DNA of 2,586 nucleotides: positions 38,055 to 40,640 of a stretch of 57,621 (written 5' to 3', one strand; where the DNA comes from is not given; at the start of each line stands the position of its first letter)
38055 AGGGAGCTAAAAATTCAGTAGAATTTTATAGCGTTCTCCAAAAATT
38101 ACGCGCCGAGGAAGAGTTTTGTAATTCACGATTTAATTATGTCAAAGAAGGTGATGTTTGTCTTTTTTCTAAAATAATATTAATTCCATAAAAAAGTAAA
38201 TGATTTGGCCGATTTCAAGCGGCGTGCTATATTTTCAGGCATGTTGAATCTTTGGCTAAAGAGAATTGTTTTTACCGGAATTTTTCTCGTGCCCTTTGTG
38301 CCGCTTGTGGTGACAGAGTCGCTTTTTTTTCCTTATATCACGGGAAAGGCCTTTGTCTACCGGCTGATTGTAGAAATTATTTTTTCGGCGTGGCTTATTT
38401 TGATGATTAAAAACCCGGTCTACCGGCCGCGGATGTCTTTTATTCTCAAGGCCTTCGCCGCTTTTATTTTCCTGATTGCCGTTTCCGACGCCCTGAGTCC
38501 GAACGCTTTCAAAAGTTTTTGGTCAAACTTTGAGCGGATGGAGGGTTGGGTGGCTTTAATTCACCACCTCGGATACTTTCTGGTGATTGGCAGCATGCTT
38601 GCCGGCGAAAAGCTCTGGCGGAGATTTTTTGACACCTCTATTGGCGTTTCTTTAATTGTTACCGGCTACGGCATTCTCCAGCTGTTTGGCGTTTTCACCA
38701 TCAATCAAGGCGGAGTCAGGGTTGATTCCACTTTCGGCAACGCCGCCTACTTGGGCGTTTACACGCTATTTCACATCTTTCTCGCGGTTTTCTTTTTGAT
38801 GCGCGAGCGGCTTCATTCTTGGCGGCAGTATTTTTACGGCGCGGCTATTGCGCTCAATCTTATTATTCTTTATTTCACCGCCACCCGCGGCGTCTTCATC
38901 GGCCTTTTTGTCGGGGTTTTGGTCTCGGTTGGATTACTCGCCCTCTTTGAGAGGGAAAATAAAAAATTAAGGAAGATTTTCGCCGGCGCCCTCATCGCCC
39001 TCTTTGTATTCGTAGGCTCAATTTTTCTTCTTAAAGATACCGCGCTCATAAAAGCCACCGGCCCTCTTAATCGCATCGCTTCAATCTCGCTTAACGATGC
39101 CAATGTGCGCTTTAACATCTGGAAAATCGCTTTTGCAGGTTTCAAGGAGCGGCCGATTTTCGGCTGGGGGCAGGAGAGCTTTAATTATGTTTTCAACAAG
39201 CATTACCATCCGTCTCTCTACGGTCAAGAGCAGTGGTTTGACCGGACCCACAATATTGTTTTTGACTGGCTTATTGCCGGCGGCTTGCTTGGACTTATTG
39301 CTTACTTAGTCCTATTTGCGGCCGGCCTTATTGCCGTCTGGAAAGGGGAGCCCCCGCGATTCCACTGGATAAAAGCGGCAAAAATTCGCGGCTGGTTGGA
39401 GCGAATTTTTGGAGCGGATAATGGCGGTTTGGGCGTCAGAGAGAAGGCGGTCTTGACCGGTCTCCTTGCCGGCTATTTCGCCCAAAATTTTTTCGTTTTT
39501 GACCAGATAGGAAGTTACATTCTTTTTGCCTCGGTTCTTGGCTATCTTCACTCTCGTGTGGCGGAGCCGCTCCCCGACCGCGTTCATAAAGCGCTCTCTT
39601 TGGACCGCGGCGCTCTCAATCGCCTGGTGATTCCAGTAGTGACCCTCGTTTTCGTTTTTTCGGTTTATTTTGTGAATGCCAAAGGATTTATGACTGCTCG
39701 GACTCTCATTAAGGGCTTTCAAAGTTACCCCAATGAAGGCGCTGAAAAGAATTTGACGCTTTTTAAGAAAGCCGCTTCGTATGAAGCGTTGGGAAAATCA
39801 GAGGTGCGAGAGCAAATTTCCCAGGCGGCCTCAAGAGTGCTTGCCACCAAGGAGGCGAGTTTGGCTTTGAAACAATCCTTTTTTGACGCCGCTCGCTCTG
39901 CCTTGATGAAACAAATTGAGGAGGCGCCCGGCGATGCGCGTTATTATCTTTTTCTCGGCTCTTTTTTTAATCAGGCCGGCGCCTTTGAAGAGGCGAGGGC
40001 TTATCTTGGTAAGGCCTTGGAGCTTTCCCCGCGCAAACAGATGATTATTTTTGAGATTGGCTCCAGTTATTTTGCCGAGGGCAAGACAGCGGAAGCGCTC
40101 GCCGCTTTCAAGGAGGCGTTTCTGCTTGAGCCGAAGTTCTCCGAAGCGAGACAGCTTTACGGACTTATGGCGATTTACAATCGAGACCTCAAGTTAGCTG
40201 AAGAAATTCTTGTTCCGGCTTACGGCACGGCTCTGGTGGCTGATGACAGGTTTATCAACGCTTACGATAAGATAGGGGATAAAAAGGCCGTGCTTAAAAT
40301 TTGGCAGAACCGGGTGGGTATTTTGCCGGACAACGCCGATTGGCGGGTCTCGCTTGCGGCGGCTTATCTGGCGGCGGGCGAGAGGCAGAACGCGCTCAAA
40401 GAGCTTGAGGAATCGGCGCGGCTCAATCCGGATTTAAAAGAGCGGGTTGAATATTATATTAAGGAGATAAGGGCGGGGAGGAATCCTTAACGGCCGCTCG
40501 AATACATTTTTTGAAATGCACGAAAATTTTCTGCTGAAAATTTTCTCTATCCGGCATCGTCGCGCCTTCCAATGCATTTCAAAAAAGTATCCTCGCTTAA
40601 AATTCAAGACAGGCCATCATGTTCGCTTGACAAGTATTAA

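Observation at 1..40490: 40-kb surface-glycan island with the parts list of an O-linked protein glycosylation / decorated-polymer pathway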

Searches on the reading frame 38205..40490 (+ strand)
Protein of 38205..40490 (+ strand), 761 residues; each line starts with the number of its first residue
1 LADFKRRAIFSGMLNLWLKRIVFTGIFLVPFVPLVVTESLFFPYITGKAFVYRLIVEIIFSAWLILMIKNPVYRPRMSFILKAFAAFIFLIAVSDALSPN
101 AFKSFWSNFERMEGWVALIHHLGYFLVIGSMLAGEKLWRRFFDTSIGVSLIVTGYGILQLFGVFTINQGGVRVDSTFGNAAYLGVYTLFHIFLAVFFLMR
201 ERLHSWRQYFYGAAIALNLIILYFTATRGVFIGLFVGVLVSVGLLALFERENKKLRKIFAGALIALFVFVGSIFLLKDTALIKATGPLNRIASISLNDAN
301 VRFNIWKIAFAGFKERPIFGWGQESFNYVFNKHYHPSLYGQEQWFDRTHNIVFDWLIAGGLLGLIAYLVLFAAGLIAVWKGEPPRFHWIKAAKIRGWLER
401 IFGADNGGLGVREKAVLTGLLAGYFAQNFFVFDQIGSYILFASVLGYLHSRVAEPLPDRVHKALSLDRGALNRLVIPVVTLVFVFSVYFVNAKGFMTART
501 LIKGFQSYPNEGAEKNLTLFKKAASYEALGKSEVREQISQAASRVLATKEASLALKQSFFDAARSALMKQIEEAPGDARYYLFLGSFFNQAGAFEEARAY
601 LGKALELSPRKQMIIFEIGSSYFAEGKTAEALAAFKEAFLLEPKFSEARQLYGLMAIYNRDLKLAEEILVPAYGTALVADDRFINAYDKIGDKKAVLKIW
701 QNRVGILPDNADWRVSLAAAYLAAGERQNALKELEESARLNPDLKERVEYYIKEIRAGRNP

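Call 6: search_protein_families(library=pfam, proteins=[window:38205-40490:+])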
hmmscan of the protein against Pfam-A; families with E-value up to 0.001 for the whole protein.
window:38205-40490:+ (761 aa): 13 families
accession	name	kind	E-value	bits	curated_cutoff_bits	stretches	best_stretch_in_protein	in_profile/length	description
PF04932.20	Wzy_C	-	2.6e-20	73.2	31.7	1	214-368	2-149/149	O-Antigen ligase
PF13432.12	TPR_16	-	1.7e-11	44.8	32.7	1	549-609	2-62/65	Tetratricopeptide repeat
PF07719.23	TPR_2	-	7.5e-11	41.7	27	0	616-644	5-33/34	Tetratricopeptide repeat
PF14559.12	TPR_19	-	2e-09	38.1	25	0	623-669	2-48/68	Tetratricopeptide repeat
PF00515.34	TPR_1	-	2.8e-09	36.8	27.8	0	617-645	6-34/34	Tetratricopeptide repeat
PF13428.12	TPR_14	-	2.8e-08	34.1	23.5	0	619-653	8-42/44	Tetratricopeptide repeat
PF13181.12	TPR_8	-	6.2e-08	32.6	25.7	0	578-609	1-32/34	Tetratricopeptide repeat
PF13424.12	TPR_12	-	1.2e-06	29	30.1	0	562-608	28-75/77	Tetratricopeptide repeat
PF13429.12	TPR_15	-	2.5e-05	24.3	26.2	1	621-732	155-269/280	Tetratricopeptide repeat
PF13174.12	TPR_6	-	9.9e-05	23.2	26.3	0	616-637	4-25/33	Tetratricopeptide repeat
PF13371.12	TPR_9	-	0.00027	21.3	35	0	695-744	13-62/73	Tetratricopeptide repeat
PF14561.12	TPR_20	-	0.00029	21.5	25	0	701-738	12-49/90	Tetratricopeptide repeat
PF13414.12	TPR_11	-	0.0005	20.1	26.8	0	619-648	1-30/42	TPR repeat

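Call 10: find_related_loci(query=window:38205-40490:+, collection=genome_contigs, flank=10000)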
Query window:38205-40490:+ (761 aa) in genome_contigs; peptide patterns used: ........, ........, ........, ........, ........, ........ (x = any residue, [..] = any of these).
464 stretches matched a pattern; 409 encode a relative of the query (tblastn E <= 1e-3); the best 80 are kept; 80 distinct loci.
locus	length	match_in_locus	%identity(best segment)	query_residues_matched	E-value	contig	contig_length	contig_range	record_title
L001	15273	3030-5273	52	14-761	0e+0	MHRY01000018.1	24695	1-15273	MAG: Candidatus Taylorbacteria bacterium RIFCSPLOWO2_01_FULL_45_34b rifcsplowo2_01_scaffold_3300, whole genome shotgun s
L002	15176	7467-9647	50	9-761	0e+0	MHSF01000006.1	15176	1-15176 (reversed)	MAG: Candidatus Taylorbacteria bacterium RIFCSPLOWO2_02_FULL_44_35 rifcsplowo2_02_scaffold_14688, whole genome shotgun s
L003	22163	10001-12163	48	14-761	0e+0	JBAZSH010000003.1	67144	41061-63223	MAG: Candidatus Paceibacterota bacterium isolate SO_2017_GW1_169 NODE_2367_length_67144_cov_1.956757_OW334_2017, whole g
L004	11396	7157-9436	46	14-761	0e+0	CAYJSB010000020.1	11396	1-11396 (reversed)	MAG TPA_asm: uncultured Candidatus Saccharibacteria bacterium isolate ERP125453_co1_310 genome assembly, contig: NODE_64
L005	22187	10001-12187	45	10-761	0e+0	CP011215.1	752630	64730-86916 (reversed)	MAG: Candidatus Campbellbacteria bacterium GW2011_OD1_34_28 chromosome, complete genome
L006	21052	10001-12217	45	14-758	0e+0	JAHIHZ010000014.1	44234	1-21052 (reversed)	MAG: Patescibacteria group bacterium isolate KR11_S3.mb.10 KR11_S3.mb.10_k141_235774, whole genome shotgun sequence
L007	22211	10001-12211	44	18-758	0e+0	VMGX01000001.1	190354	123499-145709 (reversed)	MAG: Parcubacteria group bacterium Athens0714_16 Athens071416_scaffold_107, whole genome shotgun sequence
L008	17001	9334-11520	45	10-761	0e+0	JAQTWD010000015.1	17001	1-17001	MAG: Candidatus Paceibacterota bacterium isolate STC_102 NODE_7222_length_17001_cov_3.237525_Sandtown_C, whole genome sh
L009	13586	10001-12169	43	21-761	0e+0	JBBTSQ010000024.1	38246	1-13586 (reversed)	MAG: Patescibacteria group bacterium isolate H41-bin135_1 H41_bin135_1_000000000024, whole genome shotgun sequence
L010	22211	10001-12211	43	14-761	0e+0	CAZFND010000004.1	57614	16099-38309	MAG TPA_asm: uncultured Candidatus Saccharibacteria bacterium isolate SRP292972_co1_21 genome assembly, contig: NODE_367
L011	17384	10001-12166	43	15-761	0e+0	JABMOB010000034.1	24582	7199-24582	MAG: Parcubacteria group bacterium isolate bin.649 k141_6289779, whole genome shotgun sequence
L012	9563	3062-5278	44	10-761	0e+0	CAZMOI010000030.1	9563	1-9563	MAG TPA_asm: uncultured Candidatus Saccharibacteria bacterium isolate binchicken_co266_262 genome assembly, contig: NODE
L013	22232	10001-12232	41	14-761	0e+0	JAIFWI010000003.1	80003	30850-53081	MAG: Candidatus Parcubacteria bacterium isolate viral-cat_42_20 PAFVLPS_2018_scaffold_1585, whole genome shotgun sequenc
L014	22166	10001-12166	43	7-759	0e+0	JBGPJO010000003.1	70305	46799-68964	MAG: Candidatus Paceibacteria bacterium isolate OBJ_0618_7090110_307 k141_3763913_length_70305_cov_14.9982, whole genome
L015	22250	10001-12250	42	10-759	0e+0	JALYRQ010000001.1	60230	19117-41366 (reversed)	MAG: bacterium isolate MDV bin93 SD1455_NODE_23_length_60230_cov_1.105336, whole genome shotgun sequence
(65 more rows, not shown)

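Call 15: search_solved_structures(query=window:38205-40490:+, max_evalue=1, show_alignments=2)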
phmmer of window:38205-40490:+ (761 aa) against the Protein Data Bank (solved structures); distinct sequences matched with E-value up to 1: 98 (the best 60 are shown).
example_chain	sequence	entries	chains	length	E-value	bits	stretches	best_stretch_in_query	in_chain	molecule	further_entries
9qhb_A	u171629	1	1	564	1.7e-49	172.3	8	566-653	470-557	Engineered tetratricopeptide repeat protein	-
8bu0_A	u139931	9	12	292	8e-30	107.2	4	575-649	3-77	Consensus tetratricopeptide repeat protein | Crystal structure of an 8-repeat consensus TPR superhelix with Zinc. | Monomer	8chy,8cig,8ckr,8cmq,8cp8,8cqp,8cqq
9qhc_A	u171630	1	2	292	6.9e-27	97.5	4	582-650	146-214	Engineered tetratricopeptide repeat protein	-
8ch0_A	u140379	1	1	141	7.9e-15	57.6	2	575-648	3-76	Consensus tetratricopeptide repeat protein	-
1w3b_A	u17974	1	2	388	2.1e-14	56.3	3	581-742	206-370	UDP-N-ACETYLGLUCOSAMINE--PEPTIDE N-ACETYLGLUCOSAMINYLTRANSFERASE 110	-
2fo7_A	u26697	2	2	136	2.1e-14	56.3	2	582-648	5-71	SYNTHETIC CONSENSUS TPR PROTEIN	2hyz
6eou_A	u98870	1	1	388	7.9e-14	54.3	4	683-744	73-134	UDP-N-acetylglucosamine--peptide N-acetylglucosaminyltransferase 110 kDa subunit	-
9gzg_A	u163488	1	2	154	3.6e-13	52.1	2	584-653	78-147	Engineered CTPR protein with glutamic acids for conductivity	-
7ntf_A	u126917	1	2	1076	5.5e-13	51.5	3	584-654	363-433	Isoform 1 of UDP-N-acetylglucosamine--peptide N-acetylglucosaminyltransferase 110 kDa subu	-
7yeh_B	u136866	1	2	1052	6.8e-13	51.2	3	581-742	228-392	UDP-N-acetylglucosamine--peptide N-acetylglucosaminyltransferase 110 kDa subunit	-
7yea_A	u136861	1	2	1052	6.8e-13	51.2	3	581-742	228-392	UDP-N-acetylglucosamine--peptide N-acetylglucosaminyltransferase 110 kDa subunit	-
1na0_A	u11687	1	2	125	1.7e-10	43.3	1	555-653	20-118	designed protein CTPR3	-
7obi_A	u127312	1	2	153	1.1e-09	40.6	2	582-649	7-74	CTPR-rv4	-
2wqh_A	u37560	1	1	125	1.6e-09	40.1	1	555-653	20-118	CTPR3Y3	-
6v8e_A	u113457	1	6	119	6.7e-09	38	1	552-653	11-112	Designed protein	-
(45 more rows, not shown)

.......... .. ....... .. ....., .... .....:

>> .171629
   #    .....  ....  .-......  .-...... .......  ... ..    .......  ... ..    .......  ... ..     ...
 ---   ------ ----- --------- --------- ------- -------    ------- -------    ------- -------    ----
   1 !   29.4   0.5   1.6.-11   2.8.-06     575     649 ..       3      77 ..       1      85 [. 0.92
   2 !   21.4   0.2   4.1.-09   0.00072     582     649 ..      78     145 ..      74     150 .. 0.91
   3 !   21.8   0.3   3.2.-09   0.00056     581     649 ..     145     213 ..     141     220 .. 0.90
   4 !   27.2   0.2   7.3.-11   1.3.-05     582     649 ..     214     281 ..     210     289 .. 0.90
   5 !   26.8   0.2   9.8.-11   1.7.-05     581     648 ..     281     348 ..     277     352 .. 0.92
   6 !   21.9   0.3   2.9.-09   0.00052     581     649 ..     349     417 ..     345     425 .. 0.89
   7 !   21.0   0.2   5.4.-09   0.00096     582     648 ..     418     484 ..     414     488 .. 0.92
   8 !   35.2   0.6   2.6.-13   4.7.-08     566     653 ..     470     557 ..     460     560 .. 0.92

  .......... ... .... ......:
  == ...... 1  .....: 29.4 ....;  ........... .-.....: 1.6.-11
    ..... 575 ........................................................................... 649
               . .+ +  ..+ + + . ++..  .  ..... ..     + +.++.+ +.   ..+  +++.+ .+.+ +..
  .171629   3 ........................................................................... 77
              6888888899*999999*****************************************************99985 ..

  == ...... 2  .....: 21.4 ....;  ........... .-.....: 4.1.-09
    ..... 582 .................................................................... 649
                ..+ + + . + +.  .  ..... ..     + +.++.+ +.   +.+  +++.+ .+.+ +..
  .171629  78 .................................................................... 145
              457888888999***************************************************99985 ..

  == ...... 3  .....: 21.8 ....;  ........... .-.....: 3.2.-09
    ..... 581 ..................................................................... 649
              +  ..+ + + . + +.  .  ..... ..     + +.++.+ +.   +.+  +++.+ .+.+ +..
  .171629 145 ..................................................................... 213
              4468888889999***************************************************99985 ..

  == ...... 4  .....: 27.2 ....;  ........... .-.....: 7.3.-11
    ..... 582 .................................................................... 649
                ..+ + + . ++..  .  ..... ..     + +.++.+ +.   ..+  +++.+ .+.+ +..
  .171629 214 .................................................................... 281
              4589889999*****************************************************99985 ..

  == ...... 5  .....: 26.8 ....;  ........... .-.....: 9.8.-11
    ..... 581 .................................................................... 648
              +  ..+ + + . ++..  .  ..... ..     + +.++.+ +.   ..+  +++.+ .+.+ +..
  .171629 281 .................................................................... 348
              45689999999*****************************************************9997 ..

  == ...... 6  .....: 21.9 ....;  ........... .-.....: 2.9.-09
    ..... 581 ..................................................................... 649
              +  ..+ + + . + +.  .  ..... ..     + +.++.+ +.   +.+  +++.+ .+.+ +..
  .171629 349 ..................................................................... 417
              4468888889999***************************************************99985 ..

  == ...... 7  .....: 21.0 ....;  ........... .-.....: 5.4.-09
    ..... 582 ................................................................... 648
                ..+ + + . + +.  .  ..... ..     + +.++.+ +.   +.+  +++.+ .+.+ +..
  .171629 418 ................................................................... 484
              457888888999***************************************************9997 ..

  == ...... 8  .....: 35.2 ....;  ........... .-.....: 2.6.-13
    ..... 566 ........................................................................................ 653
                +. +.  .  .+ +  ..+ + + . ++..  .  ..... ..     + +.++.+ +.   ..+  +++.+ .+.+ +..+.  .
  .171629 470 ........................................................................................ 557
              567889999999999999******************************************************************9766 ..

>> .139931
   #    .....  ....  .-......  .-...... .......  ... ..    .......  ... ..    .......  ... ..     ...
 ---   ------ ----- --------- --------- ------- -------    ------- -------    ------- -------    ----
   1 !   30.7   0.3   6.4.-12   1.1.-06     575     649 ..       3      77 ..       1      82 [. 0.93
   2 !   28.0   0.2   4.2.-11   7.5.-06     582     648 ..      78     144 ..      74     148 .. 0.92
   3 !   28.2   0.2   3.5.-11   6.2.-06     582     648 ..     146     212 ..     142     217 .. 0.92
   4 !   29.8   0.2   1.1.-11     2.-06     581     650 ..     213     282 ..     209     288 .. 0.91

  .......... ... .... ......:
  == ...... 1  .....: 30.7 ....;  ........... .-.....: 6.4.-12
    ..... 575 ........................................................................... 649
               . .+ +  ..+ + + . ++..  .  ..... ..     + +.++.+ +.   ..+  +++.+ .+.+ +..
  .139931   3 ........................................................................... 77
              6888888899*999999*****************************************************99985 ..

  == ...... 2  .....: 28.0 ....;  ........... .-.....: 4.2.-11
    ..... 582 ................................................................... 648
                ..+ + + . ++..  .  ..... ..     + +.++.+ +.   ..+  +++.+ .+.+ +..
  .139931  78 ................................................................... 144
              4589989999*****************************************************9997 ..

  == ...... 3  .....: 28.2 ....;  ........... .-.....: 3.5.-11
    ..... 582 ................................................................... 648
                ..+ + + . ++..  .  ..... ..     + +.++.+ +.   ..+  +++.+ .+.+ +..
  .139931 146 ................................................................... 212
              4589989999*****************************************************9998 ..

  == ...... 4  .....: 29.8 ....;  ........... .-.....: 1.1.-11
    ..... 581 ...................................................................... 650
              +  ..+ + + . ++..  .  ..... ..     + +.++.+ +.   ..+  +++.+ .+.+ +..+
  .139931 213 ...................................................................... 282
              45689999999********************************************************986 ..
